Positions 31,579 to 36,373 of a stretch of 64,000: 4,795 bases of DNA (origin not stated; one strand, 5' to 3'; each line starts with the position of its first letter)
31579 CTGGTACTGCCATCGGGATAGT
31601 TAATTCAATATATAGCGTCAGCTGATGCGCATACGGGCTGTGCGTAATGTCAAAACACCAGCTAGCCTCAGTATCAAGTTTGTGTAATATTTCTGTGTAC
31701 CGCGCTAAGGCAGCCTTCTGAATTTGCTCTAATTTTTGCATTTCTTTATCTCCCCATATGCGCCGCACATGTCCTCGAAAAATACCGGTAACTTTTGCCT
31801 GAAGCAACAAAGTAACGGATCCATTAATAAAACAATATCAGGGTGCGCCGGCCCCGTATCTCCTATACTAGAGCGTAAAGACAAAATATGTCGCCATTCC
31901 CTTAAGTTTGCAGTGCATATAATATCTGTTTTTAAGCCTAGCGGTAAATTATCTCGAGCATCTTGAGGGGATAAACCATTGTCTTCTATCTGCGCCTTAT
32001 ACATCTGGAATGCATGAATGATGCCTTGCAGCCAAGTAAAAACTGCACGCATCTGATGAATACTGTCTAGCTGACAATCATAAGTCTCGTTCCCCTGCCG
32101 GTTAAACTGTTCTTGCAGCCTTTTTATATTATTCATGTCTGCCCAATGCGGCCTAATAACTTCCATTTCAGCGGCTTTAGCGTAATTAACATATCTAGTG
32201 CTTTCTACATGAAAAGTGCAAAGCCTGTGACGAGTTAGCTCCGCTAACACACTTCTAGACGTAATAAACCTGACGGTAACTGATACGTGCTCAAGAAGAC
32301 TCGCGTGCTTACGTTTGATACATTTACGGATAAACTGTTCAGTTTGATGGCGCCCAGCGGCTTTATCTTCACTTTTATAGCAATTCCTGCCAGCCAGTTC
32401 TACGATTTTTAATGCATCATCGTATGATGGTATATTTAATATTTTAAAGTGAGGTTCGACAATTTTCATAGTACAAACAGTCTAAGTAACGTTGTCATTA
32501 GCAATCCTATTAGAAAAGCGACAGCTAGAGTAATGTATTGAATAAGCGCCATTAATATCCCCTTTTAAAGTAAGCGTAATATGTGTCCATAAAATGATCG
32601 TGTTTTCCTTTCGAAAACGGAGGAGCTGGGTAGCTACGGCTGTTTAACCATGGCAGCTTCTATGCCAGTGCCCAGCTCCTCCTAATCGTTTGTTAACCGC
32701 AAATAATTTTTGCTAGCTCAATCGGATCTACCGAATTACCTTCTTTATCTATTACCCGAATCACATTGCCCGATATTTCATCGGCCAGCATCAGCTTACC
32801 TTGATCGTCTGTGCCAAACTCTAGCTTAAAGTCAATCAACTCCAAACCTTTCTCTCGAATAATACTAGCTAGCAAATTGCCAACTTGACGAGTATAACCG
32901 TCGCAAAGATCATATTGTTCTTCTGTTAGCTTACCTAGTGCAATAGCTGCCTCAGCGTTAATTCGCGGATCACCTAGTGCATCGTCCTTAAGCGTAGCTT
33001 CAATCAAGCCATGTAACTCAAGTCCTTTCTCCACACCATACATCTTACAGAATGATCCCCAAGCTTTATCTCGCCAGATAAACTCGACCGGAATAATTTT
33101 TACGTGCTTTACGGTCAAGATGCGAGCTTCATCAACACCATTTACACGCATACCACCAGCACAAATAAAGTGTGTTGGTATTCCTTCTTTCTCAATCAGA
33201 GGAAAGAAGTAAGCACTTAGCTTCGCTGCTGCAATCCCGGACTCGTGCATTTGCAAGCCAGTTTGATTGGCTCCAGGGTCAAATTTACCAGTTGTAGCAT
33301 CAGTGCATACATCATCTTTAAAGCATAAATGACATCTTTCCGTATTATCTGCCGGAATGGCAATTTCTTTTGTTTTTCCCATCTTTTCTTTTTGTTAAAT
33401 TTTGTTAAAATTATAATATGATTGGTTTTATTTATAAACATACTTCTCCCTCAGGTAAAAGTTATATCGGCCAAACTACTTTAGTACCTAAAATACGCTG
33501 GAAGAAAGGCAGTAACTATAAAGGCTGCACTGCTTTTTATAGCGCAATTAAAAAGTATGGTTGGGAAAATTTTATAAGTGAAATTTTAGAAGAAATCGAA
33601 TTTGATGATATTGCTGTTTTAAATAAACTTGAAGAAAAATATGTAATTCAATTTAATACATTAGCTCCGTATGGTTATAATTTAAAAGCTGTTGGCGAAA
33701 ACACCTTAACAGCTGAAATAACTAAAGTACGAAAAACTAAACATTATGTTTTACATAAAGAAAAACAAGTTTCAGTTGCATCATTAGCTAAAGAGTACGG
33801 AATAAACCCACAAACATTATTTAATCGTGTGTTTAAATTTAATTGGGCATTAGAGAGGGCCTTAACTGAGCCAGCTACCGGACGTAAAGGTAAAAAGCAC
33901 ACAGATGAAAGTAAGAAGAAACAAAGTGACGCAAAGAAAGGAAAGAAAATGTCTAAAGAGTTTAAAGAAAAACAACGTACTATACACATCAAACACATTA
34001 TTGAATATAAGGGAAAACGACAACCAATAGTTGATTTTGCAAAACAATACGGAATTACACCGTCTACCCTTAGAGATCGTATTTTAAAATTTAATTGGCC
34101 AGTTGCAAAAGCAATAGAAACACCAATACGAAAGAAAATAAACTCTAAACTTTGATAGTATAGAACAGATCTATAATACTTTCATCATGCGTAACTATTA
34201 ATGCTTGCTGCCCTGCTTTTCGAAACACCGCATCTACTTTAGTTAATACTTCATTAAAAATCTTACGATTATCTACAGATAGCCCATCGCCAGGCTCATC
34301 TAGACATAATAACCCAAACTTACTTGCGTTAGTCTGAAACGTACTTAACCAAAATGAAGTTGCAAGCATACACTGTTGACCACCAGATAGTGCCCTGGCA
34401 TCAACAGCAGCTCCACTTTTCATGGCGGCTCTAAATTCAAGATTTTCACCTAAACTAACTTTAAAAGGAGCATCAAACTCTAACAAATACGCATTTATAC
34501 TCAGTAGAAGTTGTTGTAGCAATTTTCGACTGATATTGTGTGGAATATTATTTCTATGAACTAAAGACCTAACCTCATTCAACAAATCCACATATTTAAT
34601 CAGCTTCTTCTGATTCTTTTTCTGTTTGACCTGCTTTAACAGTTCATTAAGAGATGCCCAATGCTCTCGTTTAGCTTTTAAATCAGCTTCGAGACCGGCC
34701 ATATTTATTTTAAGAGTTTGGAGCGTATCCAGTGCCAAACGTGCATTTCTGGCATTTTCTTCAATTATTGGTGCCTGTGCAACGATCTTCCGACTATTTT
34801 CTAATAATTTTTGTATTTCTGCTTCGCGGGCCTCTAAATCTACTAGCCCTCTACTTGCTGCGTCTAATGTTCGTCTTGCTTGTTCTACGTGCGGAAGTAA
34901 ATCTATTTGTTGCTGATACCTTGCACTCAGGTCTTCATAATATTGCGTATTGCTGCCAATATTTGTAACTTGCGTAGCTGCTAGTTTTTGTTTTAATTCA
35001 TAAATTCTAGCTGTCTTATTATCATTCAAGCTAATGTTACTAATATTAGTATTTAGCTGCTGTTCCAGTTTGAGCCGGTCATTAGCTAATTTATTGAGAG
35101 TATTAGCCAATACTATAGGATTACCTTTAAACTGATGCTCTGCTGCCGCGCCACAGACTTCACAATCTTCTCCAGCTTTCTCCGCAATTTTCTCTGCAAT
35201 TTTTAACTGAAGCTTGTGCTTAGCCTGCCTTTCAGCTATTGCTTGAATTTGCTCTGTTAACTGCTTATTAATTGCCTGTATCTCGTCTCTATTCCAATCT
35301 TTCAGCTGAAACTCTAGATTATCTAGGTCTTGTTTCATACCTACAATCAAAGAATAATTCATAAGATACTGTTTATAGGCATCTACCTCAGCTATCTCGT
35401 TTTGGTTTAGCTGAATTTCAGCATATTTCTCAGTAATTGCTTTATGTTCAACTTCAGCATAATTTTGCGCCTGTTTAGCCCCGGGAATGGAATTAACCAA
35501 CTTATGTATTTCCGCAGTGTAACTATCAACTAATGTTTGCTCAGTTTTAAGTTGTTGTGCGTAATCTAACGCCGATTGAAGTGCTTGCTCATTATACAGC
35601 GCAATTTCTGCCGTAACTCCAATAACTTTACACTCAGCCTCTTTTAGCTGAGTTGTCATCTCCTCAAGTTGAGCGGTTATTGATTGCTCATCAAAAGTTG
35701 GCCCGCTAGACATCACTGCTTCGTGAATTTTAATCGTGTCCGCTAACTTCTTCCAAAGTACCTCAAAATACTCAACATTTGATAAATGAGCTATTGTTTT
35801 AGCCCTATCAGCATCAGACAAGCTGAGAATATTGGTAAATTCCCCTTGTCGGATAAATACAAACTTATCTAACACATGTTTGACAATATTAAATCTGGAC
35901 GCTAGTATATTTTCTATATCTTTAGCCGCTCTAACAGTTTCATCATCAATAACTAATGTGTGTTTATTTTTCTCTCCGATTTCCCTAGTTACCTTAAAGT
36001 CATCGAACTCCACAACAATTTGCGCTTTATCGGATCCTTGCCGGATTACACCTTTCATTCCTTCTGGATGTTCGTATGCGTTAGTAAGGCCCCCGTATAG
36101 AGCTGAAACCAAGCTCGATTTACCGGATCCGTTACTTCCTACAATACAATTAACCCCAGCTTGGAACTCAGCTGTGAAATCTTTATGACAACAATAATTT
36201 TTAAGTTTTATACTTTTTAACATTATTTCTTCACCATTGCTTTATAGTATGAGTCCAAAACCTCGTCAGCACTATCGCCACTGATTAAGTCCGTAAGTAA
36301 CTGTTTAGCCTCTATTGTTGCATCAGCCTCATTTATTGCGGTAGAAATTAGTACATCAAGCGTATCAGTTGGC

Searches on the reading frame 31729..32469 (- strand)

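Call 72: search_protein_families(library=pfam, proteins=[window:31729-32469:-], max_evalue=0.001)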
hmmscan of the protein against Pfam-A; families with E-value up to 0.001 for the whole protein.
window:31729-32469:- (246 aa): 1 family
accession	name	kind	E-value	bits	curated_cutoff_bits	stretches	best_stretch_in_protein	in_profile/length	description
PF02511.20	Thy1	-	1.3e-37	129.9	24.8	1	16-229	5-191/191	Thymidylate synthase complementing protein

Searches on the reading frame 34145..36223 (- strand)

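Call 12: search_protein_families(library=phrogs, proteins=[window:34145-36223:-], max_evalue=0.001)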
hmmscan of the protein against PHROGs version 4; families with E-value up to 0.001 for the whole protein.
window:34145-36223:- (692 aa): 7 families
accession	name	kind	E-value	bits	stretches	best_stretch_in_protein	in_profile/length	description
phrog_77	-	DNA, RNA and nucleotide metabolism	9.6e-33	114.7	1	2-687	298-937/967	SbcC-like subunit of palindrome specific endonuclease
phrog_1499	-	unknown function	1.1e-16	62.2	1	3-350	6-305/427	-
phrog_8323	-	unknown function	4.8e-09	36.3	1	2-89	51-133/623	-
phrog_3940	-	unknown function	1.3e-07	31.8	1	1-46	4-49/537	-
phrog_16465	-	DNA, RNA and nucleotide metabolism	2e-06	28.1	1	2-167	5-176/491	exonuclease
phrog_7507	-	unknown function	3.8e-05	24.2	0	2-337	4-336/483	-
phrog_800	-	head and packaging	0.00039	20.1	1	20-83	30-91/511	terminase small subunit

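Call 13: search_protein_families(library=pfam, proteins=[window:34145-36223:-], max_evalue=0.001)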
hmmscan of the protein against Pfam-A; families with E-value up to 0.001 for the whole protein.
window:34145-36223:- (692 aa): 5 families
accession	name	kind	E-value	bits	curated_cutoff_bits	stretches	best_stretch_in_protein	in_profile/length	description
PF02463.25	SMC_N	-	3.5e-17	63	40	1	2-684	2-202/220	RecF/RecN/SMC N terminal domain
PF13476.12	AAA_23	-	1.1e-14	56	27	1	4-199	1-199/201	AAA domain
PF13175.12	AAA_15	-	3e-13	50.6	32.1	1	1-684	1-374/374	AAA ATPase domain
PF13304.12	AAA_21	-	8.6e-11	42.9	27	2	538-685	173-304/304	AAA domain, putative AbiEii toxin, Type IV TA system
PF13555.12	AAA_29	-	0.00025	21.2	27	1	2-43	1-43/61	P-loop containing region of AAA domain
